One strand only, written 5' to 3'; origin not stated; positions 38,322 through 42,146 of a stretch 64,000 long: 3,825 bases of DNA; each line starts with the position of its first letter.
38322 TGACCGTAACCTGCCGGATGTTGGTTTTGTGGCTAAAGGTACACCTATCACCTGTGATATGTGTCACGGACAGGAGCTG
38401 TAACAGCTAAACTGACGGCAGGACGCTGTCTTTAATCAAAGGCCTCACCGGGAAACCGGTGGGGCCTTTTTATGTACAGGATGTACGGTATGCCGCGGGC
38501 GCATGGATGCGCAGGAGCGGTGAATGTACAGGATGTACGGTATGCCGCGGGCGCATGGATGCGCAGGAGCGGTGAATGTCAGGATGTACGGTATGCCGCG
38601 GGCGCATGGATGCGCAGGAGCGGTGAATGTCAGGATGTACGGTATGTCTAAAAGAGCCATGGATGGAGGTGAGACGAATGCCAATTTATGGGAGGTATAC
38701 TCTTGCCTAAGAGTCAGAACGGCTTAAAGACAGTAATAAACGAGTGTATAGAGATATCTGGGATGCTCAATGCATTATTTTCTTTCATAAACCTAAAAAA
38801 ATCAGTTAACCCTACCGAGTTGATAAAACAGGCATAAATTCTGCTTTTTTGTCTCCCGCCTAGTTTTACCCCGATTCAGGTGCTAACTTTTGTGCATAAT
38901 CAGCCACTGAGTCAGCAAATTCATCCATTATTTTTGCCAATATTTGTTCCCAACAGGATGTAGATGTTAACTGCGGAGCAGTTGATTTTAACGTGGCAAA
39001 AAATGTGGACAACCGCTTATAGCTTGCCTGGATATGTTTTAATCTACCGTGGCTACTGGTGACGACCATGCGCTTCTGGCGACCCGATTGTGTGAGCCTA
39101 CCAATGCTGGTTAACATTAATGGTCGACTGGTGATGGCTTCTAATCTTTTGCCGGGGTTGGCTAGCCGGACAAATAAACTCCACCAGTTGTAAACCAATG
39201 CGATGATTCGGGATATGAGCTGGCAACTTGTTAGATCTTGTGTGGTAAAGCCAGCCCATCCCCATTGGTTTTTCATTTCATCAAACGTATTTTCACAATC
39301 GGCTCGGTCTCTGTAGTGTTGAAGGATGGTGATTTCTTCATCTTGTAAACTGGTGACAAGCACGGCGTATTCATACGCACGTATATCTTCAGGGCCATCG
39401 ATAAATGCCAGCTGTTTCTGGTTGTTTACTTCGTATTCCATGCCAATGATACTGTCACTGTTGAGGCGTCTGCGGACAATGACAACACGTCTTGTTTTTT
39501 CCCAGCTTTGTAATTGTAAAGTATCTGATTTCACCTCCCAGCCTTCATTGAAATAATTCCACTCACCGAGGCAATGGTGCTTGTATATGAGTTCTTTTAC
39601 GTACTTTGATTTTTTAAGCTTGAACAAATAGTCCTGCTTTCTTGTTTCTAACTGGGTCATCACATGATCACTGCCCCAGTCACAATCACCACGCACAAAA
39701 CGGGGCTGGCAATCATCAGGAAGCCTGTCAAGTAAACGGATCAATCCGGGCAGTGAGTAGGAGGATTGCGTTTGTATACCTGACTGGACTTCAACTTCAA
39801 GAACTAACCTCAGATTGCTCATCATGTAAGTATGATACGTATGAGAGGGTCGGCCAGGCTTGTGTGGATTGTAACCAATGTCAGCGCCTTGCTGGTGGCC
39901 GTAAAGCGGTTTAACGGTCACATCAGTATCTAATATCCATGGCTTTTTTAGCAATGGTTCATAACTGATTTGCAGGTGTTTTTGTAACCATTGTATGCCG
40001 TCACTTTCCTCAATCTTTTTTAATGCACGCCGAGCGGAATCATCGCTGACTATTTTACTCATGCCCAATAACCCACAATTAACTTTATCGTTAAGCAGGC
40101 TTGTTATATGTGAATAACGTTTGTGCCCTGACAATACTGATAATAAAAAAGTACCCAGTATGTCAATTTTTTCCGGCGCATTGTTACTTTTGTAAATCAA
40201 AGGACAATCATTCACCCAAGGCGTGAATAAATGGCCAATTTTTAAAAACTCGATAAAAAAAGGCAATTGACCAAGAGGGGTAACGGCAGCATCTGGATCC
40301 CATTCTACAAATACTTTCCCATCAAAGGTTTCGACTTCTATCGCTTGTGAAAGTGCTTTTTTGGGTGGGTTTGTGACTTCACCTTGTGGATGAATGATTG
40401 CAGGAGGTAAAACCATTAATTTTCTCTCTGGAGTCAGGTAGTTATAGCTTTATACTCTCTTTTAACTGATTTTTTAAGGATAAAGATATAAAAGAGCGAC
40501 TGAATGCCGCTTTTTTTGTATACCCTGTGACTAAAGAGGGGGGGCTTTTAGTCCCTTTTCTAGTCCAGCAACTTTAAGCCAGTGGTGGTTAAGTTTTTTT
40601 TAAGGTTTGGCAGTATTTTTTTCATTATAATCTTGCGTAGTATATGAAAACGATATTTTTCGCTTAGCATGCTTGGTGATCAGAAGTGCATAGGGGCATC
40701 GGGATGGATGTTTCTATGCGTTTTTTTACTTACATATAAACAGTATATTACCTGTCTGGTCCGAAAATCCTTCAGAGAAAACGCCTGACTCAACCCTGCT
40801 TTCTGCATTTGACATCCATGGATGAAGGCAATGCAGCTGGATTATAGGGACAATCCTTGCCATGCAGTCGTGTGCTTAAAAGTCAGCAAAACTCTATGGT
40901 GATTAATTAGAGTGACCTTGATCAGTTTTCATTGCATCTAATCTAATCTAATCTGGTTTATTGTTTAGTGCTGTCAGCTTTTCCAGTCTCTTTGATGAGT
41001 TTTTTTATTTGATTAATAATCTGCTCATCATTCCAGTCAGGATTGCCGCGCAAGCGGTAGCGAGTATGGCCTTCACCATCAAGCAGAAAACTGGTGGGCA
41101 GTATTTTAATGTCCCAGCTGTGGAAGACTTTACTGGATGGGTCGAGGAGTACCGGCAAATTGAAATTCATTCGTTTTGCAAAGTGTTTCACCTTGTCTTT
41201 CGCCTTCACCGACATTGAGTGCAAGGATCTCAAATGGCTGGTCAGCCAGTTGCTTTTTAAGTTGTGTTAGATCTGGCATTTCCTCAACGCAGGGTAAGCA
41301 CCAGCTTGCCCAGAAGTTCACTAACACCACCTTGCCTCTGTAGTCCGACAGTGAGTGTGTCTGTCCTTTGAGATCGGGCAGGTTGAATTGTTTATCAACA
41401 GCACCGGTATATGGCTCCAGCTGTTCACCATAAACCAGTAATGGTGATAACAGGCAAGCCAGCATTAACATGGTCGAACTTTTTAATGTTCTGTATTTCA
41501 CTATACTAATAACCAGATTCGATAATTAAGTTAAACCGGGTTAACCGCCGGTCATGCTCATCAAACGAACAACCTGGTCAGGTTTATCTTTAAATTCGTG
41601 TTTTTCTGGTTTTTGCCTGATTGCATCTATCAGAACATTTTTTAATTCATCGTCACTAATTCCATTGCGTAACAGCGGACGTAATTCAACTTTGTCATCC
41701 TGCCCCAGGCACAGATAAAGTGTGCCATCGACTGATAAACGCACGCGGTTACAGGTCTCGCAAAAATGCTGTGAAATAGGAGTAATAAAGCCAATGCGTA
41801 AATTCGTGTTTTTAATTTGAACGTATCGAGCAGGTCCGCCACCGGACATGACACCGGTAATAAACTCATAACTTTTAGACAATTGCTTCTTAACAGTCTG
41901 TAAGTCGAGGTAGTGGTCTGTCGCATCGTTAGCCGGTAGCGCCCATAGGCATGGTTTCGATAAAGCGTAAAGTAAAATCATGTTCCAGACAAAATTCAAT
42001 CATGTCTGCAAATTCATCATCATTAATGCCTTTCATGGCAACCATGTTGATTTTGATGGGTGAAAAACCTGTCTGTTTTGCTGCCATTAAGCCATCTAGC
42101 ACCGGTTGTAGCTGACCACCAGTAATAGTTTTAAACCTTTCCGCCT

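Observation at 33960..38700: Secreted protein fusing TSP3-like repeats to a nonahaem cytochrome c, behind a tandem-repeat leader and next to an IS1380 element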

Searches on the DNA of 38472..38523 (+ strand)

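Call 106: build_rna_model(alignment_id=A3, structure=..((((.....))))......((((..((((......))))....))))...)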
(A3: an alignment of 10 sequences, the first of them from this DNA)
Model R1 built from alignment A3 (10 sequences, 52 columns); structure: as given.
model positions 52; base pairs 12; branch points 1; effective number of sequences 5.01; information 1.066 bits per position. Calibrated on 0.2 Mb of random sequence (short: E-values are rough).
structure used (alignment columns):
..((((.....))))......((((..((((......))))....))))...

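Call 107: search_with_rna_model(model_id=R1, sources=[window, L001, L002, L003, L004, L005, L006, L007, L008, L009, L010, L011, L012, L013, L014, L015, L016, L017, L018, L019, L020, L021, L022, L023, L024, L025, L026, L027, L028, L029, L030, L031, L032, L033, L034, L035, L036, L037, L038, L039, L040, L041, L042, L043, L044, L045, L046, L047, L048, L049, L050, L051, L052, L053, L054, L055, L056, L057, L058, L059, L060, L061, L062, L063, L064, L065, L066, L067, L068, L069, L070, L071, L072, L073, L074, L075, L076, L077, L078, L079, L080, L081, L082, L083, L084, L085, L086, L087, L088, L089, L090], max_evalue=0.01)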
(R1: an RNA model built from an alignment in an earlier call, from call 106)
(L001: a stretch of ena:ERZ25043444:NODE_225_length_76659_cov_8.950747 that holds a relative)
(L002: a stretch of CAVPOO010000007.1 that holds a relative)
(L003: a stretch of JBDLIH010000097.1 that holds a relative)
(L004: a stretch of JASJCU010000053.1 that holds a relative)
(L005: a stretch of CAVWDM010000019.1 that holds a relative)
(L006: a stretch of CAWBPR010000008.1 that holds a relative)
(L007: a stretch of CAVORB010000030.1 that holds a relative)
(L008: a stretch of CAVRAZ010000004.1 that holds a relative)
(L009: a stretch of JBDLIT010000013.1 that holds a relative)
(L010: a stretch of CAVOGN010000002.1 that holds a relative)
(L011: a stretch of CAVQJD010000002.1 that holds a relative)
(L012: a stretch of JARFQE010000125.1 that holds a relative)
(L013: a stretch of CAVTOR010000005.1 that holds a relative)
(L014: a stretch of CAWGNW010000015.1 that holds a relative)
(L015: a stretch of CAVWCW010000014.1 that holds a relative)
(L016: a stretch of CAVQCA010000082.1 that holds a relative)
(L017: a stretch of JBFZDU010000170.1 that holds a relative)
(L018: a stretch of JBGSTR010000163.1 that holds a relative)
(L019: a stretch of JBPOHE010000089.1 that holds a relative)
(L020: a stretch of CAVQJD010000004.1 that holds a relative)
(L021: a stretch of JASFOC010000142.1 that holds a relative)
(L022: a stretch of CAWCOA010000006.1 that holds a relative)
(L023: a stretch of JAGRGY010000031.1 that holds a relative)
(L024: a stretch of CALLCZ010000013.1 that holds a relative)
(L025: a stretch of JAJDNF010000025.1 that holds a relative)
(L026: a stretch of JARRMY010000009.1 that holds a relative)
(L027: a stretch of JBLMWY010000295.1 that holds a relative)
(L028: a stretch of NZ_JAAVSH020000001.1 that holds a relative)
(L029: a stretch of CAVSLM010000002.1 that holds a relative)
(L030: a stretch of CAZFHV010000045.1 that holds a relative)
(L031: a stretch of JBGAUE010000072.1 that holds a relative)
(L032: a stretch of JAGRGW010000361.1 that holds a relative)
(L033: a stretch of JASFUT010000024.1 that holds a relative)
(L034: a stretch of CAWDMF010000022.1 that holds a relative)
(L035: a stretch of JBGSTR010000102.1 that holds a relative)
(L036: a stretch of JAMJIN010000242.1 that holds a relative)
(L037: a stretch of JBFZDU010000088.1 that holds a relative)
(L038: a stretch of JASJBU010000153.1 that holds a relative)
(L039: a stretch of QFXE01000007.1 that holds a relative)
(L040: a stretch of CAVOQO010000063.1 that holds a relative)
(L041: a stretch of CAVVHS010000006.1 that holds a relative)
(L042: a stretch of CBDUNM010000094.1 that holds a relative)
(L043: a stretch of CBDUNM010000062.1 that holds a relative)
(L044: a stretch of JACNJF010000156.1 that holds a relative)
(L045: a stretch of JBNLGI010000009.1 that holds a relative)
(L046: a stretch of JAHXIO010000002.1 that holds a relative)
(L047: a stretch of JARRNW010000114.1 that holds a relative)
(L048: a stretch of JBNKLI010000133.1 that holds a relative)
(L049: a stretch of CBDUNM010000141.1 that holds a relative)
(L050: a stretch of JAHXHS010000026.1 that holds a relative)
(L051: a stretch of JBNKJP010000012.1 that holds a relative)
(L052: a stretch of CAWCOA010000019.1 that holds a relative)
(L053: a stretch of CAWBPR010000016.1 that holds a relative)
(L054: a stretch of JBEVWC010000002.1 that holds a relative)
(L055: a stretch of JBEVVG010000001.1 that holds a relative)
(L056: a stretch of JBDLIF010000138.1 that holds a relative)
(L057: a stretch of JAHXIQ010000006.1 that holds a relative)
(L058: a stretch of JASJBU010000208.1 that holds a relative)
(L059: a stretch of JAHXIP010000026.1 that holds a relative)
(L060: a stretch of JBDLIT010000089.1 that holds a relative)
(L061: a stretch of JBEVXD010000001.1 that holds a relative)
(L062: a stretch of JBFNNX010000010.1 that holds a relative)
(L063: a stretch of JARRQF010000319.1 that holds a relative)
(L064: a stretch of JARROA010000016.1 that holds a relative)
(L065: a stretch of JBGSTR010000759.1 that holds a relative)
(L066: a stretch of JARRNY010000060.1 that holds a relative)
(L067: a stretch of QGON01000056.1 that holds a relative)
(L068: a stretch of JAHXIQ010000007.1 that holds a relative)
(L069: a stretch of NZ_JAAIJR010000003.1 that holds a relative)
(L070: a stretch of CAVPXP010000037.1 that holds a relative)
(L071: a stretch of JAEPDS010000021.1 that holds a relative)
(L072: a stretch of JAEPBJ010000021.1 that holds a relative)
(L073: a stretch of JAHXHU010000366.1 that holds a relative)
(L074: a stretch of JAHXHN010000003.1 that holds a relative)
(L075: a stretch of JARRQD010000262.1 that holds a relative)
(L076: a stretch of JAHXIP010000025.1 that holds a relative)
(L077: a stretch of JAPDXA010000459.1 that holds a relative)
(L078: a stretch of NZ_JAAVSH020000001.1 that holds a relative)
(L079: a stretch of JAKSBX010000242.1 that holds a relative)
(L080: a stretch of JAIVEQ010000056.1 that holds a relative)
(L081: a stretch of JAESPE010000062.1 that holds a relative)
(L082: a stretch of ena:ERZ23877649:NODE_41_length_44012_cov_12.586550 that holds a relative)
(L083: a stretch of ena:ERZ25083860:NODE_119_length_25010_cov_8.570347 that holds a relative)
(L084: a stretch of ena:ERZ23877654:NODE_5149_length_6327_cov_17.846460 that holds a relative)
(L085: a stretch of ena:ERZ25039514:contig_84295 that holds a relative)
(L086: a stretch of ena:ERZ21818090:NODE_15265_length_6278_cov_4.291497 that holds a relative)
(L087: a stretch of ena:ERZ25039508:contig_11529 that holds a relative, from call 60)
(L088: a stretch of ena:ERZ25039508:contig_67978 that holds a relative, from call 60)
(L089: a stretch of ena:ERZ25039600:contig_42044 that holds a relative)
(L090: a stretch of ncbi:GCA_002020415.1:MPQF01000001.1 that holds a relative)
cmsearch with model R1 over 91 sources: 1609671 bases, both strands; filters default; matches with E-value up to 0.01: 28.
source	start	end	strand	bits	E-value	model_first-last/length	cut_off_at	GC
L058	6978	7029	+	79.8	9.2e-16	1-52/52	no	0.52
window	38472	38523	+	79.7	9.7e-16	1-52/52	no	0.62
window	38524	38575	+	79.7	9.7e-16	1-52/52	no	0.62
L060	12261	12312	+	79.1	1.4e-15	1-52/52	no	0.56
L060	12313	12364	+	79.1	1.4e-15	1-52/52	no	0.56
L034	13441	13492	+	78.3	2.2e-15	1-52/52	no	0.46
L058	6874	6925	+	78.2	2.2e-15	1-52/52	no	0.54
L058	6926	6977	+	78.2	2.2e-15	1-52/52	no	0.54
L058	6822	6873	+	77.7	2.9e-15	1-52/52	no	0.54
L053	12186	12237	+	77.2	3.8e-15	1-52/52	no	0.65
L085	10605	10656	+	71.9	6.6e-14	1-52/52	no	0.56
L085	10657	10708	+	71.9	6.6e-14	1-52/52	no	0.56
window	38576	38626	+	65.9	1.7e-12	1-52/52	no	0.63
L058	7030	7075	+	65.7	1.9e-12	1-46/52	3'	0.52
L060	12365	12467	+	61.6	1.8e-11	1-52/52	no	0.55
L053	12238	12340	+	59.7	4.9e-11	1-52/52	no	0.56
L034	13848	13899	-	58.6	8.9e-11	1-52/52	no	0.52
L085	10709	10758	+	55.9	3.9e-10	1-52/52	no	0.52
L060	12468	12520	+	32.2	0.00015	1-52/52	no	0.55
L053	12488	12538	+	29.3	0.00068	1-52/52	no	0.69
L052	12373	12423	+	28.8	0.00091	1-52/52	no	0.67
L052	12322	12372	+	27.1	0.0023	1-52/52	no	0.71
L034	13797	13841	+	26.9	0.0025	1-52/52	no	0.6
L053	12616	12644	+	24.8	0.008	20-49/52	no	0.76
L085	6276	6314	-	24.6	0.0087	1-52/52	no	0.51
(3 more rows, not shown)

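Call 108: search_with_rna_model(model_id=R1, sources=[L091, L092, L093, L094, L095, L096, L097, L098, L099, L100, L101, L102, L103, L104, L105, L106, L107, L108, L109, L110, L111, L112, L113, L114, L115, L116, L117, L118, L119, L120, L121, L122, L123, L124, L125, L126, L127, L128, L129, L130, L131, L132, L133, L134, L135, L136, L137, L138, L139, L140, L141, L142, L143, L144, L145, L146, L147, L148, L149, L150, L151, L152, L153, L154, L155, L156, L157, L158, L159, L160, L161, L162, L163, L164, L165, L166, L167, L168, L169, L170], max_evalue=0.01)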
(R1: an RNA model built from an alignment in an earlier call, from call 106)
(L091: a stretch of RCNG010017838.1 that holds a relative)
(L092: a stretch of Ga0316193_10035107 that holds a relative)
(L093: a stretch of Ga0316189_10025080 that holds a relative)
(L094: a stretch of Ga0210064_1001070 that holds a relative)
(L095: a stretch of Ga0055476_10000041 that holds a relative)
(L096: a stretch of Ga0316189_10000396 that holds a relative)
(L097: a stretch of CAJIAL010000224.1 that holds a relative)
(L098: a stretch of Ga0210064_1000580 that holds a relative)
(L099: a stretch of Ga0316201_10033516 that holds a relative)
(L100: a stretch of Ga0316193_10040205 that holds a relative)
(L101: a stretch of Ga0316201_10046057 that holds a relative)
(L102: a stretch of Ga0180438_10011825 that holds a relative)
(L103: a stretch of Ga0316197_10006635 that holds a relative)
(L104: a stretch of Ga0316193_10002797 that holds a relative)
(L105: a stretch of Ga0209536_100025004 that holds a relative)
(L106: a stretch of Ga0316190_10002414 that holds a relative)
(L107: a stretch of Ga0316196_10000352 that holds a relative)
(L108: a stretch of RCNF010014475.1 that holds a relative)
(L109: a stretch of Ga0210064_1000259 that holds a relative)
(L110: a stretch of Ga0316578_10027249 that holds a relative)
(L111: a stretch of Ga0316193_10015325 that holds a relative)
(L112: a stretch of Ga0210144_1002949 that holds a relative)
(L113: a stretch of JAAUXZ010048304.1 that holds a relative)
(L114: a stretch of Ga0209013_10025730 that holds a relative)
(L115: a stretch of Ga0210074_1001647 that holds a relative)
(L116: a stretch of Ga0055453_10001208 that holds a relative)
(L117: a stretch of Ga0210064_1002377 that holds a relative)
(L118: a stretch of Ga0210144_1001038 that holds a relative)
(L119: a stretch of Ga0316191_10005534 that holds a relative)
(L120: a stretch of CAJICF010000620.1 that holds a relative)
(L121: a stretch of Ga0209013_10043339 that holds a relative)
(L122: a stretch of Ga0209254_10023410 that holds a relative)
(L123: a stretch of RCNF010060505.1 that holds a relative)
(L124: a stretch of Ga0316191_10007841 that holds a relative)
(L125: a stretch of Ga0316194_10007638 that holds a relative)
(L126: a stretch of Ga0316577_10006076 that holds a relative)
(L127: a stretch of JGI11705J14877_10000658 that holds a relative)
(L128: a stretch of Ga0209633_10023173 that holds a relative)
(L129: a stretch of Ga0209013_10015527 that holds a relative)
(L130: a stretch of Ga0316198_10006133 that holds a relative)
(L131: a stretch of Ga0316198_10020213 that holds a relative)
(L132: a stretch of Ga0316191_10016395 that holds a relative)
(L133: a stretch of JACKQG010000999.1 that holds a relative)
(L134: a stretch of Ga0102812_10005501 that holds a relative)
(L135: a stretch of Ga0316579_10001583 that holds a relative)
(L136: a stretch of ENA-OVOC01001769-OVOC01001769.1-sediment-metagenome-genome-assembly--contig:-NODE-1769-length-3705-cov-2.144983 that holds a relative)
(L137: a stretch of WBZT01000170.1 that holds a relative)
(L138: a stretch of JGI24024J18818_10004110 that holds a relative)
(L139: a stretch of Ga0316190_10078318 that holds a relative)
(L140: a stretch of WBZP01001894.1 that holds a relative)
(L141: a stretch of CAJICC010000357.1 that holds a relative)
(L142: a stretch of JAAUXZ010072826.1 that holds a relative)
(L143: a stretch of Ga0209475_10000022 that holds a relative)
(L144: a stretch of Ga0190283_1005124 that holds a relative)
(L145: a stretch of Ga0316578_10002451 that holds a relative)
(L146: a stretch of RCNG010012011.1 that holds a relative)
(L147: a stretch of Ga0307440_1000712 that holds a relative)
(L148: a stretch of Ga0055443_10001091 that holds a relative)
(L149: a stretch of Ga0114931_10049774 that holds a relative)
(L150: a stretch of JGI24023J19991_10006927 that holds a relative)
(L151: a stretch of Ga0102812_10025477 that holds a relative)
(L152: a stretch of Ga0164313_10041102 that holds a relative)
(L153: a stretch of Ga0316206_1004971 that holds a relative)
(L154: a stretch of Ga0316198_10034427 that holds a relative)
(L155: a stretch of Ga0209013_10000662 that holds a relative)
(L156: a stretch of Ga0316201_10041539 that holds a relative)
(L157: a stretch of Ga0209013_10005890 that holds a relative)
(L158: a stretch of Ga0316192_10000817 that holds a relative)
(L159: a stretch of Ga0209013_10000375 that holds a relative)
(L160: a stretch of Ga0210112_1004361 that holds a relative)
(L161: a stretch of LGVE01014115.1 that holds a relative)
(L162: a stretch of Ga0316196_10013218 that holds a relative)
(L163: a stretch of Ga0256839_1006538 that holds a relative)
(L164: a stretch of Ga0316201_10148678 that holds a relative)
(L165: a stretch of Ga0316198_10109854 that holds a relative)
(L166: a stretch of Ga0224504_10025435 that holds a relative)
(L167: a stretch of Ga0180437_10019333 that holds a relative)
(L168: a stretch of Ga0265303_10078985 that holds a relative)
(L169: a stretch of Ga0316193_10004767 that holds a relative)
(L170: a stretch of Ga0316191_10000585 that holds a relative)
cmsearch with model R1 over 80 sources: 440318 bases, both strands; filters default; matches with E-value up to 0.01: 7.
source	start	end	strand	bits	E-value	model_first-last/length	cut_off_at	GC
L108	2954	3005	+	78.3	5.9e-16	1-52/52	no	0.46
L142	4575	4626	+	78.2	6e-16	1-52/52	no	0.54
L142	4523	4574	+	77.7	7.8e-16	1-52/52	no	0.54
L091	4072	4123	-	52.5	6.6e-10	1-52/52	no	0.52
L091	4003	4065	+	37.6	2.1e-06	1-52/52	no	0.6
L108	3087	3136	-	22.9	0.0059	1-52/52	no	0.52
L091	4146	4195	-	22.9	0.0059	1-52/52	no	0.52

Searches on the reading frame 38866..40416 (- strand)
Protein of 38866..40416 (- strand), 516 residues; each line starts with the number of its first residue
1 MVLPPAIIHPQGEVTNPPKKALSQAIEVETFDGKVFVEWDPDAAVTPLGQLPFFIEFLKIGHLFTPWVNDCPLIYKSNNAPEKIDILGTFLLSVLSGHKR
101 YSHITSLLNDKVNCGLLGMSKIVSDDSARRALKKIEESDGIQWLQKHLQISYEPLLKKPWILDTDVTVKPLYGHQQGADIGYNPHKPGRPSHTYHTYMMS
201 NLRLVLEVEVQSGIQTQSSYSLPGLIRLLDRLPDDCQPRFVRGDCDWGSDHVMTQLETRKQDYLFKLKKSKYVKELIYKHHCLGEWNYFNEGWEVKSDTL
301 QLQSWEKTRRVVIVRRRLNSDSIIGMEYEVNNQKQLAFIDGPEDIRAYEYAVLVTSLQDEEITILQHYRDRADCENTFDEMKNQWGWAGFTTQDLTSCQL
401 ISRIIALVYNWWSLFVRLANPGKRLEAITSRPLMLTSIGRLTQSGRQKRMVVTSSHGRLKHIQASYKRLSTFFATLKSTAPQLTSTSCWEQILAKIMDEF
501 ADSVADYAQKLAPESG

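Call 3: search_protein_families(library=pfam, proteins=[window:38866-40416:-], max_evalue=1)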
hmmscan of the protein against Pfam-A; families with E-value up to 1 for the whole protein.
window:38866-40416:- (516 aa): 2 families
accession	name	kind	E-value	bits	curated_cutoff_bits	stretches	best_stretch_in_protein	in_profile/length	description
PF13701.12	DDE_Tnp_1_4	-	7.3e-21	74.3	34.7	1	85-467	59-428/435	Transposase DDE domain group 1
PF01609.27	DDE_Tnp_1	-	5.8e-13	49.5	23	1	158-410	3-199/200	Transposase DDE domain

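Call 57: search_protein_families(library=ncbifam, proteins=[window:38866-40413:-, L082:15316-15831:-], max_evalue=0.01)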
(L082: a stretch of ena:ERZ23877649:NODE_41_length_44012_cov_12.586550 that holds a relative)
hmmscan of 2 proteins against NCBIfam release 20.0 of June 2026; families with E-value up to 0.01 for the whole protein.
window:38866-40413:- (515 aa): 6 families
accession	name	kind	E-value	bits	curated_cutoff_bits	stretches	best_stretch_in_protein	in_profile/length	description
NF033539.1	transpos_IS1380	equivalog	2.2e-36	125.4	180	1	83-450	48-414/419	IS1380 family transposase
NF033540.2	transpos_IS701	equivalog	1e-06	28.3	150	1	225-396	169-344/363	IS701 family transposase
NF033559.2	transpos_IS1634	equivalog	2.8e-06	26.7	100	0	349-382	360-394/483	IS1634 family transposase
NF049999.1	transpos_IS701_3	equivalog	7.9e-06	25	170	1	345-414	291-360/412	IS701 family transposase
NF033591.1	transpos_IS4_2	equivalog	8e-06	25.2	152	1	225-407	108-273/340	IS4 family transposase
NF033541.0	transpos_ISH3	equivalog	0.0031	16.7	225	0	348-414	233-297/298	ISH3 family transposase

L082:15316-15831:- (171 aa): 15 families
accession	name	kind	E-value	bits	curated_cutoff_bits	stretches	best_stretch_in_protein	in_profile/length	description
NF002854.0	PRK03147.1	subfamily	2e-25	89.7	170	1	27-153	34-160/176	thiol-disulfide oxidoreductase ResA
NF047696.1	ThlDiSintTplARhiz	equivalog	4.3e-24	85.5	230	1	36-162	78-210/219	thiol:disulfide interchange protein TlpA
NF041202.1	StoA_CxxC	exception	3.9e-19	69.1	210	1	14-154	11-153/163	endospore biogenesis thiol-disulfide oxidoreductase StoA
TIGR00385.1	dsbE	subfamily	5.1e-18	65.2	123.15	1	53-156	61-161/173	DsbE family thiol:disulfide interchange protein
NF011941.0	PRK15412.1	equivalog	4.8e-09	36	359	1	54-152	67-162/185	thiol:disulfide interchange protein DsbE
NF010625.0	PRK14018.1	equivalog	2.7e-08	32.8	522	1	53-158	54-165/521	bifunctional peptide-methionine (S)-S-oxide reductase MsrA/peptide-methionine (R)-S-oxide reductase MsrB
NF041054.1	WAxxUGC_long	equivalog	4e-07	29.6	300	1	34-145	83-194/354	ResA-like WAxxUGC motif-containing protein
TIGR01068.1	thioredoxin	equivalog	4.4e-07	30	96.8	1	55-101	14-59/101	thioredoxin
NF047697.1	ThioredTrxAClost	equivalog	3.1e-05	24.1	140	1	56-113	18-73/105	thioredoxin TrxA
NF006960.0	PRK09437.1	equivalog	4.9e-05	23.3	140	1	36-128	11-106/156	thioredoxin-dependent thiol peroxidase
NF006898.0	PRK09381.1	equivalog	8.5e-05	22.9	138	1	57-102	23-67/109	thioredoxin TrxA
NF008229.0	PRK10996.1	equivalog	0.00079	19.2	125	1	56-84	53-81/141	thioredoxin TrxC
NF053650.1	PerredPrxQDein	equivalog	0.0014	18.6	260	1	37-123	3-88/148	thioredoxin-dependent peroxiredoxin PrxQ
TIGR01126.1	pdi_dom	equivalog_domain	0.0022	18.2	107.2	1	54-92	13-52/105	protein disulfide-isomerase domain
TIGR01130.1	ER_PDI_fam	subfamily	0.0068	16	344.25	1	55-92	363-400/476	protein disulfide-isomerase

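Call 60: find_encoding_contigs(protein=window:38866-40416:-, flank=3000, max_places=6)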
Protein window:38866-40416:- (516 aa): 2 contigs read that carry it; 2 places shown.
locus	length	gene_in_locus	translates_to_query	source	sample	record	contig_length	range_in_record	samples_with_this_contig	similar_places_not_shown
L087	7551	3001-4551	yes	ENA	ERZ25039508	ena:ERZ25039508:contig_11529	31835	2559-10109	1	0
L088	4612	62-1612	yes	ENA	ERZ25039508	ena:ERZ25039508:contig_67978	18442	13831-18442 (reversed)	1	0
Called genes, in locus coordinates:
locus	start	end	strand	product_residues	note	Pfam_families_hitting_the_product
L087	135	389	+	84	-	-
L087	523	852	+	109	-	-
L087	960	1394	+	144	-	PF13175:AAA_15 (weak)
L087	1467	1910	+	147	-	PF01797:Y1_Tnp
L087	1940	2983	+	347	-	PF13175:AAA_15, PF13304:AAA_21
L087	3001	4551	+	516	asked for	PF13701:DDE_Tnp_1_4, PF01609:DDE_Tnp_1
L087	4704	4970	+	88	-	-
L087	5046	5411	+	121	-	-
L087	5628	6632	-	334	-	-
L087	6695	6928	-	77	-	-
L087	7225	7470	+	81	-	-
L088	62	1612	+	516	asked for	PF13701:DDE_Tnp_1_4, PF01609:DDE_Tnp_1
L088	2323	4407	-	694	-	PF18911:PKD_4, PF22352:K319L-like_PKD, PF18911:PKD_4, PF22352:K319L-like_PKD, PF18911:PKD_4, PF22352:K319L-like_PKD, PF18911:PKD_4, PF22352:K319L-like_PKD, +9 more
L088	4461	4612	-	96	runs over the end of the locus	-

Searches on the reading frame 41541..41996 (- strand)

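Call 20: search_protein_families(library=pfam, proteins=[window:41541-41996:-], max_evalue=0.001)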
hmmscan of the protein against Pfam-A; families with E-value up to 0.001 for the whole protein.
window:41541-41996:- (151 aa): 1 family
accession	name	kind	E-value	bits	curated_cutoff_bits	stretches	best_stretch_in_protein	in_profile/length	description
PF06463.18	Mob_synth_C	-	9.8e-32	110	37.4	1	24-135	17-128/128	Molybdenum Cofactor Synthesis C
